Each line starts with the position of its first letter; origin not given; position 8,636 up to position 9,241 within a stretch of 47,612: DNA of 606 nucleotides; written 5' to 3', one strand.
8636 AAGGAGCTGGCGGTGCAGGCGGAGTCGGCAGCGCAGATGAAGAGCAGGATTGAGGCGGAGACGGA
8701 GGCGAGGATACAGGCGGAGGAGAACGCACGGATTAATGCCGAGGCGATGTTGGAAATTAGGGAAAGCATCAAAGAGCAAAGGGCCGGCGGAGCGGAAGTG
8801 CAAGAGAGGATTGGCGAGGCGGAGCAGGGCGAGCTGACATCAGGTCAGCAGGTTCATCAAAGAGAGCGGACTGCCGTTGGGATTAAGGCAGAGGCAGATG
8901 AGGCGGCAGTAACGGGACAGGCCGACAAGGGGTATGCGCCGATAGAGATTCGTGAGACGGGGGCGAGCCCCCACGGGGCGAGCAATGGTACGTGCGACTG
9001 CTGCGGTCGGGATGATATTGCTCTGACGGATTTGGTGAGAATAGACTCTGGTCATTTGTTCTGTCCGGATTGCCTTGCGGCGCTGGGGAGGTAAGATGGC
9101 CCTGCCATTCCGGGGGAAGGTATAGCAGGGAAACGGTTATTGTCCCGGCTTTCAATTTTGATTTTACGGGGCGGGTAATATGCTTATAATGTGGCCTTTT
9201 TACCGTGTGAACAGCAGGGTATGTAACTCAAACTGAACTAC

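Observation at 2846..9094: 2082-aa helical giant capped at both ends by Cys clusters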

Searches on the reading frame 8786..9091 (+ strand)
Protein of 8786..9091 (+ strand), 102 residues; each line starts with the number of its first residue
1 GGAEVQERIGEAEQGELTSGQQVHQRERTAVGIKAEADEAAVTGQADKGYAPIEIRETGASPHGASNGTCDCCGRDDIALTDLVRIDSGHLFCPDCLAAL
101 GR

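Call 15: search_protein_families(library=pfam, proteins=[window:8786-9091:+], max_evalue=10)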
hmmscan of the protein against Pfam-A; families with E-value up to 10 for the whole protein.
seq(102 aa): 1 family
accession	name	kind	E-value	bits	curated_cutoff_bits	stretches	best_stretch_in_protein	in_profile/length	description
PF14891.12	Peptidase_M91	-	0.17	12.7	25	1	13-58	117-162/176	Effector protein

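Call 43: predict_structure(alignment_id=A1)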
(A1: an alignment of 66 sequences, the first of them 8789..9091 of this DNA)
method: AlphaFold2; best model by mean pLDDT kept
length: 101 residues; sequences in the alignment: 66
mean_pLDDT: 68.3   pTM: 0.38
mean pLDDT of the five models: 68.3, 66.4, 66.3, 65.9, 65.8
residues with pLDDT >= 90: 35; 70-90: 2; 50-70: 55; < 50: 9
segments of 3 or more residues with pLDDT < 50: none
pLDDT, mean of each block of 10 residues (from residue 1): 55 51 51 51 50 53 83 96 96 95 66
secondary structure, 60 per line:
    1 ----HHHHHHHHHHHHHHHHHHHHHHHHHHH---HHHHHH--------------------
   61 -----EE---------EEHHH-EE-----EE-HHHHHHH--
elements in order: H5-31 H35-40 H93-99

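Call 46: fold_search(model_id=the predicted structure, library=pdb)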
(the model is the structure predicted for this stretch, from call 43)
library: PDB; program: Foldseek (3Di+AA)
matches with E <= 10: 297; with E <= 0.001: 0
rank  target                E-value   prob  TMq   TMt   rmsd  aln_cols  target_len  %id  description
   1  2ysl_MODEL_1_A        8.4e-02  0.87  0.29  0.38  12.9        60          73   23  Solution structure of the RING domain (1-66) from tripartite motif-containing protein 31 (released 2007-10-09)
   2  5z28_B                1.8e-01  0.77  0.27  0.28   6.4        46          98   15  AtVAL2 PHD-Like domain (released 2018-05-02)
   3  2ecv_MODEL_1_A        2.0e-01  0.57  0.26  0.30  11.3        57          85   26  Solution structure of the Zinc finger, C3HC4 type (RING finger) domain of Tripartite motif-containing protein  (released 2008-02-19)
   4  4a4b_A                2.5e-01  0.33  0.25  0.08  14.4        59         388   22  Structure of modified phosphoTyr371-c-Cbl-UbcH5B-ZAP-70 complex (released 2012-01-25)
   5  9jta_C                2.7e-01  0.89  0.26  0.46   2.1        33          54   30  Crystal structure of RNF213 RING domain bound to IpaH1.4 LRR domain (released 2025-05-07)
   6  5olm_A                3.2e-01  0.82  0.27  0.22   1.7        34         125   32  TRIM21 (released 2018-04-25)
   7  2ecw_MODEL_1_A        3.7e-01  0.38  0.24  0.28  10.1        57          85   21  Solution structure of the Zinc finger, C3HC4 type (RING finger) domain Tripartite motif protein 30 (released 2008-02-26)
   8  5dka_A                3.9e-01  0.84  0.26  0.27   2.3        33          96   33  A C2HC zinc finger is essential for the activity of the RING ubiquitin ligase RNF125 (released 2016-07-27)
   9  2ecy_MODEL_1_A        3.9e-01  0.54  0.27  0.39   8.8        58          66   21  Solution structure of the Zinc finger, C3HC4 type (RING finger)" domain of TNF receptor-associated factor 3 (released 2008-02-26)
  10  2ysj_MODEL_1_A        3.9e-01  0.51  0.27  0.41  13.4        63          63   24  Solution structure of the RING domain (1-56) from tripartite motif-containing protein 31 (released 2007-10-09)
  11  8eb0_A                4.6e-01  0.82  0.26  0.11   1.2        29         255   34  RNF216/E2-Ub/Ub transthiolation complex (released 2023-01-18)
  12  8x7j_L                4.6e-01  0.77  0.26  0.45   2.2        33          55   21  Cryo-EM structures of RNF168/UbcH5c-Ub/nucleosomes complex determined by activity-based chemical trapping strategy (released 2024-08-07)
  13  9g0l                  4.6e-01  0.54  0.26  0.27   3.0        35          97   31  Crystal structure of the RING-ZnF1 fragment of SIAH1 (released 2025-02-19)
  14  2vus_K                5.7e-01  0.80  0.27  0.60   1.9        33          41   27  Crystal structure of unliganded NmrA-AreA zinc finger complex (released 2008-07-29)
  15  7l3l_A                5.7e-01  0.80  0.27  0.20   3.0        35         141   26  Structure of TRAF5 and TRAF6 RING Hetero dimer (released 2021-02-17)
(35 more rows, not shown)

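Call 50: search_protein_families(library=pfam, alignment_id=A1, max_evalue=0.001)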
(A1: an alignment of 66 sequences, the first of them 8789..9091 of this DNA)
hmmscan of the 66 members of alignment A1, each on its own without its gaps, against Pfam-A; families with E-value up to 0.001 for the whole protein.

A. member 1, window:8789-9091:+ (101 aa): 0 families

B. families by the number of members that match (of 66 scanned): 7 families
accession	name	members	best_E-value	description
PF05235.19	CHAD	1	1.1e-50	CHAD domain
PF01442.23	Apolipoprotein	1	2.7e-05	Apolipoprotein A1/A4/E domain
PF16101.10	PRIMA1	1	3.2e-05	Proline-rich membrane anchor 1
PF07889.17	DUF1664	1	5.2e-05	Protein of unknown function (DUF1664)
PF24734.1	DUF7685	1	0.00023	Domain of unknown function (DUF7685)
PF00261.25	Tropomyosin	1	0.0004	Tropomyosin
PF19903.4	DUF6376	1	0.00065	Family of unknown function (DUF6376)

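Call 53: search_protein_families(library=ncbifam, proteins=[window:8789-9091:+], max_evalue=0.1)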
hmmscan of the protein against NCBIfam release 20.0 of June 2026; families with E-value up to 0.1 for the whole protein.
window:8789-9091:+ (101 aa): 0 families

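Call 69: search_solved_structures(query=A1, max_evalue=10, show_alignments=2)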
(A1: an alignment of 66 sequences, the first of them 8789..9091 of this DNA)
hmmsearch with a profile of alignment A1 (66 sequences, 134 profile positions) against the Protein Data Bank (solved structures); distinct sequences matched with E-value up to 10: 25.
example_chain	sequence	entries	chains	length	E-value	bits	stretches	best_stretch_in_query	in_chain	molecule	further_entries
29vf_O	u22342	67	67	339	0.18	15.3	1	11-66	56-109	TATA-box-binding protein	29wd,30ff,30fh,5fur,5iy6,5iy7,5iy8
8vlx_A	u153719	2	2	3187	0.31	14.5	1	22-68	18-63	Huntingtin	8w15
9v2w_A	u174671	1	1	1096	0.33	14.4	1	29-67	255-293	Transcriptional regulatory protein SIN3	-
2jmd_A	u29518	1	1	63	0.66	13.4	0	108-120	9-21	TNF receptor-associated factor 6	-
2eci_A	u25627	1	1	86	1.9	11.9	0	108-120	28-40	TNF receptor-associated factor 6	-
7l3l_B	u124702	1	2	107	2.8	11.4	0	108-120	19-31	TNF receptor-associated factor 6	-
5iva_B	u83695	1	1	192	3.2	11.2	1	29-73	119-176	LPS-assembly lipoprotein LptE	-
8h1r_B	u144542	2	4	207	3.2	11.2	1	29-73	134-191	LPS-assembly lipoprotein LptE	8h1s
3hct_A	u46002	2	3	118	3.4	11.1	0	108-120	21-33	TNF receptor-associated factor 6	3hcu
9ygm_LY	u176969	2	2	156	3.8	11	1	8-68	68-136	60S ribosomal protein eL24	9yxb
5djn_A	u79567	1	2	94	4.2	10.8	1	16-71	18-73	Kinesin-like protein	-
4ap4_A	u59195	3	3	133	4.3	10.8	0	102-127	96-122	E3 UBIQUITIN LIGASE RNF4 | E3 UBIQUITIN-PROTEIN LIGASE RNF4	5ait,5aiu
8kc7_B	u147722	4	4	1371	6.5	10.2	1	29-67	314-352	Transcriptional regulatory protein SIN3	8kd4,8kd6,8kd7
7jil_u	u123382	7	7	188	7.1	10.1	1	9-76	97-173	30S ribosomal protein S16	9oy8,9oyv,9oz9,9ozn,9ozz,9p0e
9nei_A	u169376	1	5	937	7.4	10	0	25-63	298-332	Potassium voltage-gated channel protein Shaker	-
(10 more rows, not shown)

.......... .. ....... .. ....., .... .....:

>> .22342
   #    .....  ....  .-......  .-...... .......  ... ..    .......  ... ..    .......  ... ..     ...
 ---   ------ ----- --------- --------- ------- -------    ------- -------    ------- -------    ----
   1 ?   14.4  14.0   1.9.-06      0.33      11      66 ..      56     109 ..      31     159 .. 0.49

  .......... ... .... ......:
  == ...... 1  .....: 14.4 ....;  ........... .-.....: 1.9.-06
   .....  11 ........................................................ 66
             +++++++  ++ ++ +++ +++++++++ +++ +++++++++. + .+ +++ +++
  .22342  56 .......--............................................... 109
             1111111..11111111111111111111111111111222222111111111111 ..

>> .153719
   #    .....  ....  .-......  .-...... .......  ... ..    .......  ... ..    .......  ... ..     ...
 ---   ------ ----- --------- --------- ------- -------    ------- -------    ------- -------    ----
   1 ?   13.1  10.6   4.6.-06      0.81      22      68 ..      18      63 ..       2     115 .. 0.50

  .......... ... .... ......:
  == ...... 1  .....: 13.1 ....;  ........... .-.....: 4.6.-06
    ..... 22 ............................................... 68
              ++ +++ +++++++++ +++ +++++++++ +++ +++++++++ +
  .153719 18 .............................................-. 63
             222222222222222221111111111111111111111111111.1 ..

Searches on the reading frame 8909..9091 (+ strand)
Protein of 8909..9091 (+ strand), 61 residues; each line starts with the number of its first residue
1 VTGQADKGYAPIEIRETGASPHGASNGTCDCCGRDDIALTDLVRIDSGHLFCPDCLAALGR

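Call 16: search_solved_structures(query=window:8927-9091:+, max_evalue=10, show_alignments=3)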
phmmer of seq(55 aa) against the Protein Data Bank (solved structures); distinct sequences matched with E-value up to 10: 15.
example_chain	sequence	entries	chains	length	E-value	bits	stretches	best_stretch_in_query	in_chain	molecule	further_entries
2ysj_A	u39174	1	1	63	0.34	14.5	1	34-54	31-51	Tripartite motif-containing protein 31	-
2ecv_A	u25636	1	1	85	0.36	14.4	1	22-52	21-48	Tripartite motif-containing protein 5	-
6s53_B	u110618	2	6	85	0.98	13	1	33-55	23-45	E3 ubiquitin-protein ligase TRIM21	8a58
7bbd_B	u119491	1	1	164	1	13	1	33-55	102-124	Polyubiquitin-B,E3 ubiquitin-protein ligase TRIM21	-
6fga_A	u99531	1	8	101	1.4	12.6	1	33-55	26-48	E3 ubiquitin-protein ligase TRIM21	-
8iej_M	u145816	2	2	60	1.7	12.2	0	22-51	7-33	E3 ubiquitin-protein ligase BRE1A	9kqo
4ap4_A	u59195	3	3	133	1.8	12.2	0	23-51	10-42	E3 UBIQUITIN LIGASE RNF4 | E3 UBIQUITIN-PROTEIN LIGASE RNF4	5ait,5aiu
2ysl_A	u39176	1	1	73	2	12.1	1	34-54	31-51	Tripartite motif-containing protein 31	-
5trb_A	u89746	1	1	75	2.1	12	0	21-51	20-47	E3 ubiquitin-protein ligase BRE1A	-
2ect_A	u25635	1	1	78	2.2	12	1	11-51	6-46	RING finger protein 126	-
5olm_A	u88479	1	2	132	2.3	11.9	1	33-55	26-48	E3 ubiquitin-protein ligase TRIM21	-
4ppe_A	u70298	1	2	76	3.8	11.2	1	9-51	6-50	E3 ubiquitin-protein ligase RNF4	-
2ea6_A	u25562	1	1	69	6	10.6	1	11-51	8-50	RING finger protein 4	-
3ng2_A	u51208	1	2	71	6.7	10.4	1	11-51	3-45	RING finger protein 4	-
6ml2_A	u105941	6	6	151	7.8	10.2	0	15-49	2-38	Zinc finger and BTB domain-containing protein 24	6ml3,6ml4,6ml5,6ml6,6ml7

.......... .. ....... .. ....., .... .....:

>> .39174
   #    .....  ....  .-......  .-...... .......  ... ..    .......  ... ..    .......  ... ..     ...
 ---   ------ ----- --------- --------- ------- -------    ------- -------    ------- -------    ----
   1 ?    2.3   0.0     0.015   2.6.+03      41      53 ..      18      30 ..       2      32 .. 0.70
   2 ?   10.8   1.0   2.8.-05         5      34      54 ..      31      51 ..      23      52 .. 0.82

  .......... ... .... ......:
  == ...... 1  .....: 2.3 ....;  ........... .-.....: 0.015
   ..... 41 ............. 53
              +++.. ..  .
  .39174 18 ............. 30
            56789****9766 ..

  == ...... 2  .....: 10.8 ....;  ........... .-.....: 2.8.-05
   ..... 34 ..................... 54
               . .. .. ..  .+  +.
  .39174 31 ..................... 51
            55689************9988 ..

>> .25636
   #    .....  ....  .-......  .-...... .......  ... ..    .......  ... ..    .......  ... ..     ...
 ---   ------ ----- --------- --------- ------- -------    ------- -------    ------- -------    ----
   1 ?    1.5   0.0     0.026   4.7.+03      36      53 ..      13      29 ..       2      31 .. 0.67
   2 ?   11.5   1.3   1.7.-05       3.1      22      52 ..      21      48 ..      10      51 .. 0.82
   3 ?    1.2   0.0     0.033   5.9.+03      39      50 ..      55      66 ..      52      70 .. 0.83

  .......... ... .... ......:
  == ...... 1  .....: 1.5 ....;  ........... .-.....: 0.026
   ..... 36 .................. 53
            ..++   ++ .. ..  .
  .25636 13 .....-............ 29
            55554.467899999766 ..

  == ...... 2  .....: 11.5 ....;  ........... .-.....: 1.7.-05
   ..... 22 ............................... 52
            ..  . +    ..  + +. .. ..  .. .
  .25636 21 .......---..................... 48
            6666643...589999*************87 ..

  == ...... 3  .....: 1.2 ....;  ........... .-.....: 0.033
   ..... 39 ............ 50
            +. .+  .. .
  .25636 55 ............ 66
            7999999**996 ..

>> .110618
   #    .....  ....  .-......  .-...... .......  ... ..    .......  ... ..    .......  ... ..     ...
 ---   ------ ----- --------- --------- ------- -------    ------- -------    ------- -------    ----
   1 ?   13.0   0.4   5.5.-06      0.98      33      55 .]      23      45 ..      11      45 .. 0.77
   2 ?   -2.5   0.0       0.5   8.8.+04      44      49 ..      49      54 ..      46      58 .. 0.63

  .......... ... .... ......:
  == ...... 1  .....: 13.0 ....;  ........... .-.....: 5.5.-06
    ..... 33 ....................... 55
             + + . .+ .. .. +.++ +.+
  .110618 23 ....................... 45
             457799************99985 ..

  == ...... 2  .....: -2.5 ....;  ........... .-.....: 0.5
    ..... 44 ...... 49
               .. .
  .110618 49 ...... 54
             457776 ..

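Call 19: find_homologous_proteins(query=window:8909-9091:+, max_evalue=10)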
Query seq(61 aa): no candidate shares three 5-residue words with the query. No homologue found.

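Call 29: search_protein_representatives(protein=window:8909-9091:+)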
Query: 61 residues. Proteins with E-value up to 0.001 (for the whole library): 101; up to 1e-10: 1; up to 1e-30: 0. The best 101 are listed.
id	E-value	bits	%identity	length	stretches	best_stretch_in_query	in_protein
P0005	4.6e-11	58.2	61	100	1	10-61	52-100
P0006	1.0e-09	54.0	64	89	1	10-59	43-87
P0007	6.6e-09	51.5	56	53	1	17-59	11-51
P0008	7.4e-09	51.3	63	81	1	20-61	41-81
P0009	7.6e-09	51.3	69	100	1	25-59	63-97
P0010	8.3e-09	51.1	47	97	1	11-59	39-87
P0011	9.3e-09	51.0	67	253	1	16-61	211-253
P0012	1.0e-08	50.8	60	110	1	12-61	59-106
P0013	2.7e-08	49.5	61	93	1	24-59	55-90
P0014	2.8e-08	49.5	71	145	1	26-59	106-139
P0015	3.0e-08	49.4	65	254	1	25-61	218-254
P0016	4.7e-08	48.8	64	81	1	23-61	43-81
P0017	4.9e-08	48.7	57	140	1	10-61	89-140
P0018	4.9e-08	48.7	60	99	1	10-59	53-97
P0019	6.3e-08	48.4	52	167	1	12-59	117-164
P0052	2.2e-05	40.3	52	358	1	16-59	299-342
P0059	3.0e-05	39.9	58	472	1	24-59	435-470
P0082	1.4e-04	37.8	56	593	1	24-59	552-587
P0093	3.4e-04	36.6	42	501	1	11-60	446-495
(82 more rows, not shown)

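Call 53: search_protein_families(library=ncbifam, proteins=[P0093, P0052, P0059, P0082], max_evalue=0.1)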
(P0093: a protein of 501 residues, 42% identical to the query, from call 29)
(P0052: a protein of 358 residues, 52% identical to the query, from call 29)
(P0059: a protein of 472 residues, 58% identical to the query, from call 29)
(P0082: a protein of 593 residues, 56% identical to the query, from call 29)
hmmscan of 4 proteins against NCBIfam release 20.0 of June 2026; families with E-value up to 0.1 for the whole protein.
P0093 (501 aa): 0 families

P0052 (358 aa): 1 family
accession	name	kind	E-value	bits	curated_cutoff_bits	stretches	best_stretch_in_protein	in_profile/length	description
NF008644.1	PRK11637.1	equivalog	0.093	11.7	270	0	69-142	172-245/385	murein hydrolase activator EnvC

P0059 (472 aa): 3 families
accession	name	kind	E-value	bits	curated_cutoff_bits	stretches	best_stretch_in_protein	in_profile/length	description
TIGR02168.1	SMC_prok_B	equivalog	5e-09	34.5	567.35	1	38-324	698-984/1181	chromosome segregation protein SMC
NF045780.1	TrlF_fam_ATP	equivalog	6.4e-05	21.9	350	1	31-420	391-786/944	TrlF family AAA-like ATPase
TIGR02169.1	SMC_prok_A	equivalog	0.062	10.9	729.4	0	210-434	685-908/1165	chromosome segregation protein SMC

P0082 (593 aa): 0 families

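Call 76: find_encoding_contigs(protein=P0093, flank=6000, max_places=3)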
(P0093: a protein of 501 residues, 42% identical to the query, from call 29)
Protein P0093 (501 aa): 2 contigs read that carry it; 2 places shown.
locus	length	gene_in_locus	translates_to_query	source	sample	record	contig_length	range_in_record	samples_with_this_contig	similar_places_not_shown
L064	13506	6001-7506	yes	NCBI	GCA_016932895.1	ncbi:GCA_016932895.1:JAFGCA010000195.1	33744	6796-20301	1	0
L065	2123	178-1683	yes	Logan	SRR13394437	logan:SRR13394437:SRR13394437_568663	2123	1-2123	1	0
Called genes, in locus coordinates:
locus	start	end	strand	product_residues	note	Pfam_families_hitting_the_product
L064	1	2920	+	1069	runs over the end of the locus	PF25596:CPSase_L_D1, PF02786:CPSase_L_D2, PF02787:CPSase_L_D3, PF25596:CPSase_L_D1, PF02222:ATP-grasp, PF02786:CPSase_L_D2, PF15632:ATPgrasp_Ter, PF02142:MGS, +5 more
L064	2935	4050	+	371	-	PF00988:CPSase_sm_chain, PF00117:GATase, PF07722:Peptidase_C26 (faint)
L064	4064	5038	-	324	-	PF01261:AP_endonuc_2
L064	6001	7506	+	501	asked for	PF05235:CHAD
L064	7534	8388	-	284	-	PF07963:N_methyl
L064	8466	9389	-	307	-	-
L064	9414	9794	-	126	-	-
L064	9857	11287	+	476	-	PF02310:B12-binding, PF04055:Radical_SAM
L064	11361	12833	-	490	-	PF00884:Sulfatase, PF01663:Phosphodiest (faint), PF02995:DUF229 (weak), PF16347:SGSH_C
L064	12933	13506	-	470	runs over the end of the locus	PF01408:GFO_IDH_MocA, PF19051:GFO_IDH_MocA_C2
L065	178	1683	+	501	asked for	PF05235:CHAD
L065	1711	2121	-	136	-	?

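Call 77: find_encoding_contigs(protein=P0059, flank=6000, max_places=3)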
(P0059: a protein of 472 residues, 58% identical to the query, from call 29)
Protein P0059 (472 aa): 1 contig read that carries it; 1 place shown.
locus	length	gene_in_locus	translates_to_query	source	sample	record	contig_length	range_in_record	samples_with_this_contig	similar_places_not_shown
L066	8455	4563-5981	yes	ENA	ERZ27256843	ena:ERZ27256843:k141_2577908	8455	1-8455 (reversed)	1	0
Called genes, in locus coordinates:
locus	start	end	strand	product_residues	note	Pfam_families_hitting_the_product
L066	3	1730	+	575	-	?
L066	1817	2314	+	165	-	PF01957:NfeD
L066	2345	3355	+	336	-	PF12127:FloA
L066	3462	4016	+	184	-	-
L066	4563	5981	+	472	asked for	-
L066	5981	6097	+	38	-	-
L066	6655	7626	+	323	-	-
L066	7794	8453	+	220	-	?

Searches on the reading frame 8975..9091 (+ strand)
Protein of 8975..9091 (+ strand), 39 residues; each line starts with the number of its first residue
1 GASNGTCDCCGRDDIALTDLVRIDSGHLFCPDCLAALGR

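Call 15: search_protein_families(library=pfam, proteins=[window:8975-9091:+], max_evalue=10)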
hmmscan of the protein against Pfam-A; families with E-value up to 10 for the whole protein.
seq(39 aa): 2 families
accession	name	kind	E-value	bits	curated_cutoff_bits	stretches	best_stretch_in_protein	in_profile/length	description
PF21363.3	TRAF3_RING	-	0.055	13.6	26.9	1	23-37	14-28/40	TNF receptor-associated factor 2/3/5, RING domain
PF03691.19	UPF0167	-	0.061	13.6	25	1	3-35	19-53/174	Uncharacterised protein family (UPF0167)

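Call 82: find_related_loci(query=A3, collection=metagenome_contigs, flank=8000)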
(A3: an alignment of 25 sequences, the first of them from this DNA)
Query A3 (34 aa) in metagenome_contigs; peptide patterns used: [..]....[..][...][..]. (x = any residue, [..] = any of these).
284 stretches matched a pattern; 196 encode a relative of the query (tblastn E <= 1e-3); the best 80 are kept; 80 distinct loci.
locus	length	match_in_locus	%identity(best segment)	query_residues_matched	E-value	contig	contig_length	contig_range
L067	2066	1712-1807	100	1-32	2e-21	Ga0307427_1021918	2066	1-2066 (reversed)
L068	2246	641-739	76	2-34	3e-17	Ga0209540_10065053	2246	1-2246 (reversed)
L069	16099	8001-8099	76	2-34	3e-17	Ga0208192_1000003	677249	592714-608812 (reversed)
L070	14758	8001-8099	76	2-34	4e-17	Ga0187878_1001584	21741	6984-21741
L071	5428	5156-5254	76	2-34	4e-17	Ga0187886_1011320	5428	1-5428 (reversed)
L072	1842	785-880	81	1-32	5e-17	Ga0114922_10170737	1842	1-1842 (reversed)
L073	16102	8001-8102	76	1-34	4e-17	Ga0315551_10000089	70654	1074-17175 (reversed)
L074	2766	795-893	73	2-34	9e-17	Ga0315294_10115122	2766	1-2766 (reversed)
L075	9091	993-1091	73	2-34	1e-16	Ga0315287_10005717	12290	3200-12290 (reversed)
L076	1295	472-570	73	2-34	1e-16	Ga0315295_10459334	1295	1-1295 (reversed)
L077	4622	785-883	76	2-34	2e-16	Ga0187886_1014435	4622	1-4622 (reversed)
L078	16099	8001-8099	76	2-34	7e-17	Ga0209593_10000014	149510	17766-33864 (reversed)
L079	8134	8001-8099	73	2-34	4e-16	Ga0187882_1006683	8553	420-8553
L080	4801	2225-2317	77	2-32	8e-16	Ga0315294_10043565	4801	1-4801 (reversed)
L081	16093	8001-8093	71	2-32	9e-16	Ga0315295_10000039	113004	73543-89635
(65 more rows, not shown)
